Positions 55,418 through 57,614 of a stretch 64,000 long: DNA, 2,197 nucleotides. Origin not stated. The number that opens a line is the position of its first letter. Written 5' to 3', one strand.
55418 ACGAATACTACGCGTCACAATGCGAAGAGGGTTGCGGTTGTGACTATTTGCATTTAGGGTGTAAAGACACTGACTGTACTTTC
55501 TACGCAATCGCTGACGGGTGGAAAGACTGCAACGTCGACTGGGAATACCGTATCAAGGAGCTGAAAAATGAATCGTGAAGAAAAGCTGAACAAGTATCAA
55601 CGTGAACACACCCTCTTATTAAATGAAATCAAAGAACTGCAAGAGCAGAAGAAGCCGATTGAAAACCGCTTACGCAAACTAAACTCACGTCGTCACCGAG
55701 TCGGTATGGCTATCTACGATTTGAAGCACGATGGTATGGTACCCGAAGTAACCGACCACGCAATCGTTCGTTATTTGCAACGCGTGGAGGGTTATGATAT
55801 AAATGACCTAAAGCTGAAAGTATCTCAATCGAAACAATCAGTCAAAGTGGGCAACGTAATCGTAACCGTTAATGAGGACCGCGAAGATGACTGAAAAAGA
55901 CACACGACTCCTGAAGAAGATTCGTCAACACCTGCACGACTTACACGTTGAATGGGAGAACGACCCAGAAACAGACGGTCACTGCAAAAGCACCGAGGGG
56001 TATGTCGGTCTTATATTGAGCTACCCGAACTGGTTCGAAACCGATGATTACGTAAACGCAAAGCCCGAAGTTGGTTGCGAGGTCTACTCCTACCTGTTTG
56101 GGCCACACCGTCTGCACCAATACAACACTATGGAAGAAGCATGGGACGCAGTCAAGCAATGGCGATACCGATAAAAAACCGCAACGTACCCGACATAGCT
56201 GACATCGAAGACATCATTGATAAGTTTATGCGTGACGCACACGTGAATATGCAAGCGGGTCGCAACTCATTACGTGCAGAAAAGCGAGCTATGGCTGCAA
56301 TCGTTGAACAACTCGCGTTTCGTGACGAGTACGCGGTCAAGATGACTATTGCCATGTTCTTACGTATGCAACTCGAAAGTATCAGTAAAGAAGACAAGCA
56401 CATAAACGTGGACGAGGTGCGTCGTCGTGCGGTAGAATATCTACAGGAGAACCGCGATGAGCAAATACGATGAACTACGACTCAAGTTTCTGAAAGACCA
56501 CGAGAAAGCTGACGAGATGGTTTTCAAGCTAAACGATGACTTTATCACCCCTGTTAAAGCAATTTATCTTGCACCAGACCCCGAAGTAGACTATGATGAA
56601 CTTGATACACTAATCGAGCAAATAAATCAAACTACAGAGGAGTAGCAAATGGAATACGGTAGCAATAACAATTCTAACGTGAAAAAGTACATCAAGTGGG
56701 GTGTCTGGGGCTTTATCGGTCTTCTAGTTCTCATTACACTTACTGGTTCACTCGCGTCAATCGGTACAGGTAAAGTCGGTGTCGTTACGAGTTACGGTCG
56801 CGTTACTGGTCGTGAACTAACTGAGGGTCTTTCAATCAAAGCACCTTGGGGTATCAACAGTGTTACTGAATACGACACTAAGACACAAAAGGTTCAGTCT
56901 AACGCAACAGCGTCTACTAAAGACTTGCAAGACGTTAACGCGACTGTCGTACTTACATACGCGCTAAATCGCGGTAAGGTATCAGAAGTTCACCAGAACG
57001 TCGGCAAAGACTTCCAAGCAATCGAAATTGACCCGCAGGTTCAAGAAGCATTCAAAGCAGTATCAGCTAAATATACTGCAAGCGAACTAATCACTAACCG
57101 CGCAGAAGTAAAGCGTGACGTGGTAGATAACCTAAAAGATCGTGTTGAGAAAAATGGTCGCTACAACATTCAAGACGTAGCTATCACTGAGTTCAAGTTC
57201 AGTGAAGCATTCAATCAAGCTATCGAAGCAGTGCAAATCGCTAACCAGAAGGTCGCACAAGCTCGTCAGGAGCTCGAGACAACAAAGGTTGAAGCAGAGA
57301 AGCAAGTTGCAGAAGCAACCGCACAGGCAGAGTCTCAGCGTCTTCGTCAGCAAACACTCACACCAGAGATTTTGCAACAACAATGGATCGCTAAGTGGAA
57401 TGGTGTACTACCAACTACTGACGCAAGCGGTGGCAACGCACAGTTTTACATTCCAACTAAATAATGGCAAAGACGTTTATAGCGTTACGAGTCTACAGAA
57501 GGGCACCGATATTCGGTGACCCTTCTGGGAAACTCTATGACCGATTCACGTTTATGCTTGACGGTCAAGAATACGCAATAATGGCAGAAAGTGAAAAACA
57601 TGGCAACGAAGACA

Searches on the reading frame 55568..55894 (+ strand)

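Call 96: search_protein_families(library=pfam, proteins=[window:55568-55894:+], max_evalue=0.01)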
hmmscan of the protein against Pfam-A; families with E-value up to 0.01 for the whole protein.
window:55568-55894:+ (108 aa): 2 families
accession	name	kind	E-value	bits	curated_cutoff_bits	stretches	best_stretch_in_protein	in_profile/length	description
PF08647.16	BRE1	-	0.0072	16.8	27.9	1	2-74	28-93/95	BRE1 E3 ubiquitin ligase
PF02403.27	Seryl_tRNA_N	-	0.0092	16.7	28.2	0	12-66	21-73/108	Seryl-tRNA synthetase N-terminal domain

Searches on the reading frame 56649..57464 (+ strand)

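Call 53: search_protein_families(library=pfam, proteins=[window:56649-57464:+], max_evalue=0.01)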
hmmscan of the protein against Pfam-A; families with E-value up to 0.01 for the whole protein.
window:56649-57464:+ (271 aa): 1 family
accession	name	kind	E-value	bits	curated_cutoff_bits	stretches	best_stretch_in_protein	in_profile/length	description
PF01145.31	Band_7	-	2.4e-25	90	23.6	1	37-212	2-166/176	SPFH domain / Band 7 family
